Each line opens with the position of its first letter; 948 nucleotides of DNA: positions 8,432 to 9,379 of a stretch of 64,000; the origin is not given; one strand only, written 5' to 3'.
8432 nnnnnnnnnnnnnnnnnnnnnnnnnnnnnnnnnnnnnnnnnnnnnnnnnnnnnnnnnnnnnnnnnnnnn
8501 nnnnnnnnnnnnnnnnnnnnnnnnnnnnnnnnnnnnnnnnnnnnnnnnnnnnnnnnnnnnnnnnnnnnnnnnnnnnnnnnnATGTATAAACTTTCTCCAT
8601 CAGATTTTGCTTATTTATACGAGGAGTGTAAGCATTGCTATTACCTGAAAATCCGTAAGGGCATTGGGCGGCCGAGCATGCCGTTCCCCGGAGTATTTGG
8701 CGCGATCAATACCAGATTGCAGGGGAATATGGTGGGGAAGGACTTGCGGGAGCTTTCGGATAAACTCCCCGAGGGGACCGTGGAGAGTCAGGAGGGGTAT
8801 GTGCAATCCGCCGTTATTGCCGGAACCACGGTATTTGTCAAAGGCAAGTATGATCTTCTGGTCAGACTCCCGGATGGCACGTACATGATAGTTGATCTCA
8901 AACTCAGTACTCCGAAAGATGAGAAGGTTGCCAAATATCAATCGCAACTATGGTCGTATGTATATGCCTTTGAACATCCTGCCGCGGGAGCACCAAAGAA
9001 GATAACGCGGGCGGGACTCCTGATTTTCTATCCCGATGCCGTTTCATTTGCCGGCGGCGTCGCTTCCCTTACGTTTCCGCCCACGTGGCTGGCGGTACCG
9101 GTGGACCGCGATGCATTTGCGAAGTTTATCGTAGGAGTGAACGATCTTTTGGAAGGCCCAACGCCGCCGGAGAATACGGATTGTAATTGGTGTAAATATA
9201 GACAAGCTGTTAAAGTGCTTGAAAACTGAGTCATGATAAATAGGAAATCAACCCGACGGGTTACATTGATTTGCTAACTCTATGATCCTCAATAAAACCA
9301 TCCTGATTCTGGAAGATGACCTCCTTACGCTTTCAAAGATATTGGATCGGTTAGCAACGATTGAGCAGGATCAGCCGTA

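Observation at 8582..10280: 28-bp direct repeat (27/28 identical) bracketing the nuclease and Bro-N genes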

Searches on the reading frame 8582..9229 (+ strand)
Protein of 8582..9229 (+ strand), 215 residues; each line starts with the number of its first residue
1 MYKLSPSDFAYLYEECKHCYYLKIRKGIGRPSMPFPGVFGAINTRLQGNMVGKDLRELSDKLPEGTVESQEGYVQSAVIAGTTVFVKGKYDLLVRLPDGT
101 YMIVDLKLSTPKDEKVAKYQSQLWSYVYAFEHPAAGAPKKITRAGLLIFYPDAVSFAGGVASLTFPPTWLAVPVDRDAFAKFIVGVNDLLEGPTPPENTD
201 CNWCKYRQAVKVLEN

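Call 7: search_protein_families(library=pfam, proteins=[window:8582-9229:+], max_evalue=0.01)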
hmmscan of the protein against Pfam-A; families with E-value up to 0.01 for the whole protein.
window:8582-9229:+ (215 aa): 1 family
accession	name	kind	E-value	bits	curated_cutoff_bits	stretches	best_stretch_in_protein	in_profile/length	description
PF12705.13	PDDEXK_1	-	1.7e-10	41.7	22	1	74-208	120-244/247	PD-(D/E)XK nuclease superfamily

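Call 9: find_encoding_contigs(protein=window:8582-9229:+, flank=10000, max_places=10)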
Protein window:8582-9229:+ (215 aa): 1 contig read that carries it; 1 place shown.
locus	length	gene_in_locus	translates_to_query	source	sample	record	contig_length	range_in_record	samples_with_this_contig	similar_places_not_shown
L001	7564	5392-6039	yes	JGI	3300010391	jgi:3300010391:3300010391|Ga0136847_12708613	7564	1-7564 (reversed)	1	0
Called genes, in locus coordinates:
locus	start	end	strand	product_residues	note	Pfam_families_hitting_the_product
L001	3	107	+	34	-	?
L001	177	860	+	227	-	PF20582:UPF0758_N, PF04002:RadC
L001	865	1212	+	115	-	PF12643:MazG-like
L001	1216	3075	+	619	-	PF04851:ResIII (faint), PF00004:AAA (faint), PF09848:SLFN-g3_helicase, PF13245:AAA_19 (faint), PF13604:AAA_30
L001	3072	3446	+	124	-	-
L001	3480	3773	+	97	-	PF01844:HNH (faint)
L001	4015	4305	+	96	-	-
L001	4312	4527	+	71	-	-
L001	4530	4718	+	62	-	-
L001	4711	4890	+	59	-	-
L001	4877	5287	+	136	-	-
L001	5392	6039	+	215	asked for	PF12705:PDDEXK_1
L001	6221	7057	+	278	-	PF02498:Bro-N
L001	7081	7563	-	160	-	?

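Call 13: find_homologous_proteins(query=window:8582-9229:+)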
Query window:8582-9229:+ (215 aa): 681 proteins with E <= 0.001 among 1009 candidates; the best 120 are listed.
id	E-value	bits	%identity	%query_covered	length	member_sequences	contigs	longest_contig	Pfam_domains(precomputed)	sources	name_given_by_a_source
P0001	1.1e-143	495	100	100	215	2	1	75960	PF12705.14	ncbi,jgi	-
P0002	5.2e-116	404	81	100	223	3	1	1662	PF12705.14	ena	-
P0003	1.1e-114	400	80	100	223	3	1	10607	PF12705.14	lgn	-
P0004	2.4e-114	399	79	100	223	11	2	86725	PF12705.14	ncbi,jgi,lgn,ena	-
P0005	3.9e-114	398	80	100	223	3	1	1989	PF12705.14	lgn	-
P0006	1.2e-113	397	79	100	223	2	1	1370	PF12705.14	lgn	-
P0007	5.5e-113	394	79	99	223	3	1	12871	PF12705.14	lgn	-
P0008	1.2e-112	393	80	97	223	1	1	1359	PF12705.14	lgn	-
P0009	3.8e-112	392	78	100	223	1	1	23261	PF12705.14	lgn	-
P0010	1.1e-111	390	78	100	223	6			PF12705.14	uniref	uniref:PD-(D/E)XK nuclease family protein n=1 Tax=Candidatus Wunengus sp. YC60 TaxID=3367697 RepID=U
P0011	1.3e-111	390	78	97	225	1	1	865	PF12705.14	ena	-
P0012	2.9e-110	385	78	100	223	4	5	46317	PF12705.14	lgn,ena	-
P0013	9.1e-110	384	76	100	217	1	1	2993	PF12705.14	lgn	-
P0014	8.0e-109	381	76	100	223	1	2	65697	PF12705.14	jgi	jgi:CRISPR/Cas system-associated exonuclease Cas4 (RecB family)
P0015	1.3e-108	380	76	100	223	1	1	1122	PF12705.14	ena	-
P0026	5.0e-105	368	91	82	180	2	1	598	PF12705.14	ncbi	-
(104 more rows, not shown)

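Call 15: find_encoding_contigs(protein=P0004, flank=6000, max_places=4)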
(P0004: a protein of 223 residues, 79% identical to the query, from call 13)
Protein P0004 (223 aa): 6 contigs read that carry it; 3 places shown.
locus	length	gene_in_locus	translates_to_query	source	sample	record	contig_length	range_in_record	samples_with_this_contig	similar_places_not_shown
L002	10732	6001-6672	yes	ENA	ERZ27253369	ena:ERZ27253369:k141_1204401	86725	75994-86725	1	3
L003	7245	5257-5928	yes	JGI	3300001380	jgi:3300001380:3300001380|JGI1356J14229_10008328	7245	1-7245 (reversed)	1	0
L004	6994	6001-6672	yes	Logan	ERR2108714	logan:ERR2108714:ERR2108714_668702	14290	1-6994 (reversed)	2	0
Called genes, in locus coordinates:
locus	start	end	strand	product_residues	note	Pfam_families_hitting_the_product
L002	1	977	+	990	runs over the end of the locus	PF04851:ResIII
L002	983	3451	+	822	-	PF01555:N6_N4_Mtase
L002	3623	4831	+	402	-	PF13175:AAA_15, PF02463:SMC_N (weak), PF13304:AAA_21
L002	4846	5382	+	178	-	-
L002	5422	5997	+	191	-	PF13328:HD_4, PF01966:HD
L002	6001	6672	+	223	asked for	PF12705:PDDEXK_1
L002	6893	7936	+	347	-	PF13310:Virulence_RhuM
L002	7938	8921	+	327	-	PF02618:YceG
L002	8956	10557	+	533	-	PF00089:Trypsin, PF13365:Trypsin_2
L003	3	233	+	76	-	?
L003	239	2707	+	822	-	PF01555:N6_N4_Mtase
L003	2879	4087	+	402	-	PF13175:AAA_15, PF02463:SMC_N (weak), PF13304:AAA_21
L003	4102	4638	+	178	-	-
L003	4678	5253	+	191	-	PF13328:HD_4, PF01966:HD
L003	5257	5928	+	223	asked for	PF12705:PDDEXK_1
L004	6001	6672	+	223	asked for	PF12705:PDDEXK_1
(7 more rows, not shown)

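Call 16: find_encoding_contigs(protein=P0009, flank=6000, max_places=4)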
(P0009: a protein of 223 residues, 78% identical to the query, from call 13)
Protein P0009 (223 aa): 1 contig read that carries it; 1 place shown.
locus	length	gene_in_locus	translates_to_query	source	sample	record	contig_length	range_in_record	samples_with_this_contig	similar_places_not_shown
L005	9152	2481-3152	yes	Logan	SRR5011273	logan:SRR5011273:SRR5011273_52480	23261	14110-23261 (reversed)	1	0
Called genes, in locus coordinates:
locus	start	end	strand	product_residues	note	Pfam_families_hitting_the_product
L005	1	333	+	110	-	?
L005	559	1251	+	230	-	-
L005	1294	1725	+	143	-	PF17854:FtsK_alpha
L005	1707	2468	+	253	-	PF17854:FtsK_alpha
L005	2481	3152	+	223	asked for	PF12705:PDDEXK_1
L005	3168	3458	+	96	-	PF09397:FtsK_gamma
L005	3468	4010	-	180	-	PF10881:DUF2726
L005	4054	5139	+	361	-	-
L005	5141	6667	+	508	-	-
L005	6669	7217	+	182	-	-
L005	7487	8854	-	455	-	PF05935:Arylsulfotrans, PF14269:Arylsulfotran_2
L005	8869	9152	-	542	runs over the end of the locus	PF00884:Sulfatase, PF01663:Phosphodiest (weak), PF16347:SGSH_C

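Call 18: find_related_loci(query=A1, collection=genome_contigs, flank=6000)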
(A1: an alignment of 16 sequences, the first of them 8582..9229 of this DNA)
Query A1 (215 aa) in genome_contigs; peptide patterns used: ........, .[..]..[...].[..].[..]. (x = any residue, [..] = any of these).
109 stretches matched a pattern; 85 encode a relative of the query (tblastn E <= 1e-3); the best 80 are kept; 80 distinct loci.
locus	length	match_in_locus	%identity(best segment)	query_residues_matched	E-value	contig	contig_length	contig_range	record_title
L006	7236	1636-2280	78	1-215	3e-115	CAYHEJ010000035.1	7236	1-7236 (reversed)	MAG TPA_asm: uncultured Gammaproteobacteria bacterium isolate ERP119705_co10_156 genome assembly, contig: NODE_8128_leng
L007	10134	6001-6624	80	1-208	3e-113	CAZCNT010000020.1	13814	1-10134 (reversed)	MAG TPA_asm: uncultured Gammaproteobacteria bacterium isolate SRP050083_co1_418 genome assembly, contig: NODE_1934_lengt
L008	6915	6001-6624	76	1-208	2e-108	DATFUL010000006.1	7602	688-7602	MAG TPA_asm: Patescibacteria group bacterium isolate SMAG_U9436 k141_2139930, whole genome shotgun sequence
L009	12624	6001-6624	63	1-208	2e-94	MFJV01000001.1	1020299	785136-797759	MAG: Candidatus Gottesmanbacteria bacterium RIFCSPLOWO2_01_FULL_43_11b rifcsplowo2_01_scaffold_30, whole genome shotgun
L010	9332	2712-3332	62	2-208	2e-92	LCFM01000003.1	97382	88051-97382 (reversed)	MAG: Parcubacteria group bacterium GW2011_GWA2_43_13 UV70_C0003, whole genome shotgun sequence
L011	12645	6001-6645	63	1-215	1e-92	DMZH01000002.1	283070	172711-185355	MAG TPA_asm: Candidatus Woesebacteria bacterium isolate UBA8517 contig_17954, whole genome shotgun sequence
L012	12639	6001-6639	63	1-213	3e-92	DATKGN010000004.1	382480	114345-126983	MAG TPA_asm: Patescibacteria group bacterium isolate SMAG_U14552 k141_31954, whole genome shotgun sequence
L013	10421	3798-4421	63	1-208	2e-91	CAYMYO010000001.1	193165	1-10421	MAG TPA_asm: uncultured Gammaproteobacteria bacterium isolate SRP302447_co1_58 genome assembly, contig: NODE_264_length_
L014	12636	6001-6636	60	1-212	3e-91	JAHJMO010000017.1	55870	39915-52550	MAG: Patescibacteria group bacterium isolate Old_saline.mb.45 Old_saline.mb.45_k141_499910, whole genome shotgun sequenc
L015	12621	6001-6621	62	2-208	5e-91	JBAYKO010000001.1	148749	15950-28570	MAG: Candidatus Paceibacterota bacterium isolate SO_2016_GW1_81 scaffold00240_OW334_2016, whole genome shotgun sequence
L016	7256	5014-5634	63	2-208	5e-91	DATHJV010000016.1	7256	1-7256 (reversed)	MAG TPA_asm: Candidatus Paceibacterota bacterium isolate SMAG_U12561 k141_44954, whole genome shotgun sequence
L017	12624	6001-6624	62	1-208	4e-90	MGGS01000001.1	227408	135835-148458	MAG: Candidatus Woesebacteria bacterium RIFCSPHIGHO2_02_FULL_42_20 rifcsphigho2_02_scaffold_107, whole genome shotgun se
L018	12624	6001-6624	62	1-208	8e-90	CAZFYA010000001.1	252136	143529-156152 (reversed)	MAG TPA_asm: uncultured Gammaproteobacteria bacterium isolate SRP239243_co2_396 genome assembly, contig: NODE_17_length_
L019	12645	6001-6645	60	1-215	2e-88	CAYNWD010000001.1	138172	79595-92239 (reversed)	MAG TPA_asm: uncultured Gammaproteobacteria bacterium isolate binchicken_co38_90 genome assembly, contig: NODE_319_lengt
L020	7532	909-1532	61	1-208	9e-89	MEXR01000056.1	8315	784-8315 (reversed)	MAG: Candidatus Amesbacteria bacterium RIFOXYB1_FULL_44_23 rifoxyb1_full_scaffold_8316, whole genome shotgun sequence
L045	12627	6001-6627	58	1-209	9e-83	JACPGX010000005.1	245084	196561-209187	MAG: Candidatus Nealsonbacteria bacterium isolate NC_groundwater_399_Ag_B-0.1um_41_48 GD18-4_B1_scaffold_781155, whole g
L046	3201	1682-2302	58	2-208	4e-83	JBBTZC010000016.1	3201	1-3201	MAG: Patescibacteria group bacterium isolate H51-bin085_1 H51_bin085_1_000000000016, whole genome shotgun sequence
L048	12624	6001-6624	58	1-208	2e-82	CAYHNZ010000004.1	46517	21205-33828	MAG TPA_asm: uncultured Candidatus Saccharibacteria bacterium isolate ERP119705_co14_491 genome assembly, contig: NODE_4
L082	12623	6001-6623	54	1-208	2e-64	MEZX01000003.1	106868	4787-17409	MAG: Candidatus Berkelbacteria bacterium RIFCSPLOWO2_01_FULL_50_28 rifcsplowo2_01_scaffold_531, whole genome shotgun seq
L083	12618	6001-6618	73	3-208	2e-102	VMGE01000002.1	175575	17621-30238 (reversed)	MAG: Microgenomates group bacterium Gr01-1014_5 G01um10145_scaffold_21, whole genome shotgun sequence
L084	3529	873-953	93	1-27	1e-10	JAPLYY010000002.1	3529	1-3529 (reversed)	MAG: Candidatus Shapirobacteria bacterium isolate LacPavin_0920_WC90_MAG_39_8 LacPavin_0920_WC90_scaffold_913564, whole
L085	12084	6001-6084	82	1-28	1e-9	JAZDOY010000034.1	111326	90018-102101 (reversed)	MAG: bacterium isolate MEGAHIT-group-0.802 k141_11173818, whole genome shotgun sequence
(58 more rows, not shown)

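Call 45: search_protein_families(library=pfam, proteins=[L006:435-1583:+, L046:1045-1542:+, L048:5095-5967:+, L083:5357-5557:+, L083:5554-5946:+, L084:1025-2059:+, L084:2238-3290:+, L085:4332-6008:+, L085:6144-8741:+, L048:3529-3960:+], max_evalue=0.001)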
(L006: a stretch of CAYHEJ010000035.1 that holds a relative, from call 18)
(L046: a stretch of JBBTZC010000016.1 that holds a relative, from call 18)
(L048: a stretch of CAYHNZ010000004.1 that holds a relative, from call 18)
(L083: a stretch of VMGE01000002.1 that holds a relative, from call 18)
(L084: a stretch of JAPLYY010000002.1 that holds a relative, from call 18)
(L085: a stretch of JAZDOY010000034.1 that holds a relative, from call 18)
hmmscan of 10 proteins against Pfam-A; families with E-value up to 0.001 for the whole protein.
L006:435-1583:+ (382 aa): 2 families
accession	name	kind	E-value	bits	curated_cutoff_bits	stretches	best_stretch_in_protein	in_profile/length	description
PF13784.11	Fic_N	-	1.7e-20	73.3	26.7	1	38-118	2-82/82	Fic/DOC family N-terminal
PF02661.23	Fic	-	1.4e-19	71.2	24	1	126-231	1-93/93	Fic/DOC family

L046:1045-1542:+ (165 aa): 1 family
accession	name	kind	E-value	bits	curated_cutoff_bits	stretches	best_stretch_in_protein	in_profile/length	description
PF01936.24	NYN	-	3.5e-14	54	24.2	1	10-133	5-126/145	NYN domain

L048:5095-5967:+ (290 aa): 1 family
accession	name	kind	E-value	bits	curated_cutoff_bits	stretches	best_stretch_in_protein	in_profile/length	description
PF02661.23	Fic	-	4e-21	76.1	24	1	98-193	3-93/93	Fic/DOC family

L083:5357-5557:+ (66 aa): 1 family
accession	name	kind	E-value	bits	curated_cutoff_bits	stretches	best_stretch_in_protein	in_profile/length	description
PF18929.5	DUF5678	-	3.3e-09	36.9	23.2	1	10-55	3-47/49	Family of unknown function (DUF5678)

L083:5554-5946:+ (130 aa): 2 families
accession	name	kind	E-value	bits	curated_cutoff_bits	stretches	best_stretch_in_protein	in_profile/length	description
PF13650.11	Asp_protease_2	-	1.1e-06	29.7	24.3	1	28-105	9-87/90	Aspartyl protease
PF13975.11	gag-asp_proteas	-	0.00066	20.7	28.2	1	29-96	10-79/92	gag-polyprotein putative aspartyl protease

L084:1025-2059:+ (344 aa): 2 families
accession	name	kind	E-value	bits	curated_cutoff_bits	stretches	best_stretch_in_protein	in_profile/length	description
PF02661.23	Fic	-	1.8e-16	61.2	24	1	105-206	4-93/93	Fic/DOC family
PF25212.1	HVO_A0114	-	5.1e-05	23.4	27.6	1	282-338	20-76/84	HVO_A0114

L084:2238-3290:+ (350 aa): 1 family
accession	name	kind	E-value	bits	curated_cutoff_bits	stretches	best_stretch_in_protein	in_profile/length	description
PF13310.11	Virulence_RhuM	-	6.7e-102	340.5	33.7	1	78-332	1-250/252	Virulence protein RhuM family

L085:4332-6008:+ (558 aa): 5 families
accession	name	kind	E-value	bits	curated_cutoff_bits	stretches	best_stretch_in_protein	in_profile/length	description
PF00580.27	UvrD-helicase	-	7.6e-13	49.2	23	1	148-213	184-254/271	UvrD/REP helicase N-terminal domain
PF13245.12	AAA_19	-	8.2e-13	49.1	25.1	1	29-212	10-131/134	AAA domain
PF13361.12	UvrD_C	-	2e-05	24.7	25.6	0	474-539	284-349/350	UvrD-like helicase C-terminal domain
PF01443.25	Viral_helicase1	-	3.1e-05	24.3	21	0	158-214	45-101/228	Viral superfamily 1 RNA helicase core domain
PF13538.12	UvrD_C_2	-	6e-05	23.3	27.4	0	482-536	4-52/52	UvrD-like helicase C-terminal domain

L085:6144-8741:+ (865 aa): 3 families
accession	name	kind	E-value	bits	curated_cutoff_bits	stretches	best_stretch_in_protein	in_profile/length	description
PF02463.25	SMC_N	-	6.7e-10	39.2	40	1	358-698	135-198/220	RecF/RecN/SMC N terminal domain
PF13304.12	AAA_21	-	3.6e-07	31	27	1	465-699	111-300/304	AAA domain, putative AbiEii toxin, Type IV TA system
PF13476.12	AAA_23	-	5.9e-07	30.8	27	1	95-328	4-196/201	AAA domain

L048:3529-3960:+ (143 aa): 1 family
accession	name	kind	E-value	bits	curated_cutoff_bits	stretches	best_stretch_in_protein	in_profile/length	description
PF06044.18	DpnI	-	4.7e-08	33.3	26.7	1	16-137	29-152/183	Dam-replacing family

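Call 46: search_protein_families(library=padloc, proteins=[window:8582-9229:+], max_evalue=0.001)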
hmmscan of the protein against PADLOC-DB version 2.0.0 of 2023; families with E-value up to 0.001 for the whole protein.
window:8582-9229:+ (215 aa): 3 families
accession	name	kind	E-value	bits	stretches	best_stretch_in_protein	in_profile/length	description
PDLC00943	Cas4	-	5.9e-07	27.6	1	48-134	35-113/180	CRISPR-associated protein Cas4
PDLC00944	Cas4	-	2.7e-06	25.7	1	39-209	32-175/177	Cas4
PDLC01250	Cas4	-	6.4e-05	21.3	0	80-141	56-108/168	"CAS-I,CAS-II,CAS-III,CAS-IV,CAS-V,CAS-VI; acquisition_associated"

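Call 47: search_protein_families(library=ncbifam, proteins=[window:8582-9229:+], max_evalue=0.001)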
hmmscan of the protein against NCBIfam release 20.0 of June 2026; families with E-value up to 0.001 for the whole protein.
window:8582-9229:+ (215 aa): 1 family
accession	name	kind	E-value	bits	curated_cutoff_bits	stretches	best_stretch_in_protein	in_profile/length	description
TIGR00372.1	cas4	equivalog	2.2e-06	27.6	65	0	48-134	35-113/180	CRISPR-associated protein Cas4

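Call 70: find_related_loci(query=A1, collection=viral_contigs, flank=6000)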
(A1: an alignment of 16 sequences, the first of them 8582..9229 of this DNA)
Query A1 (215 aa) in viral_contigs; peptide patterns used: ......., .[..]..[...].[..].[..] (x = any residue, [..] = any of these).
12 stretches matched a pattern, but none encodes a relative of the query by tblastn (E <= 1e-3).

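Call 73: list_cluster_members(proteins=[P0001, P0026])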
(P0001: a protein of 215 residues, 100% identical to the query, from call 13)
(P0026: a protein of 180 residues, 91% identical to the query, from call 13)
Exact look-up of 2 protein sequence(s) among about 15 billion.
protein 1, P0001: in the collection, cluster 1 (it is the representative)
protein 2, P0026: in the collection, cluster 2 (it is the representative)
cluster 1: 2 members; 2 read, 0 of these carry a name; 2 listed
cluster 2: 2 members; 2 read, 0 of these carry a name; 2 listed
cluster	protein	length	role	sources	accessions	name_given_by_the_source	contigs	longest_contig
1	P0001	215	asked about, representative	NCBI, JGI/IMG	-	-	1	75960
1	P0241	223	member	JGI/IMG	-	-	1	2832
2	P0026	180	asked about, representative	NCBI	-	-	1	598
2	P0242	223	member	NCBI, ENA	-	-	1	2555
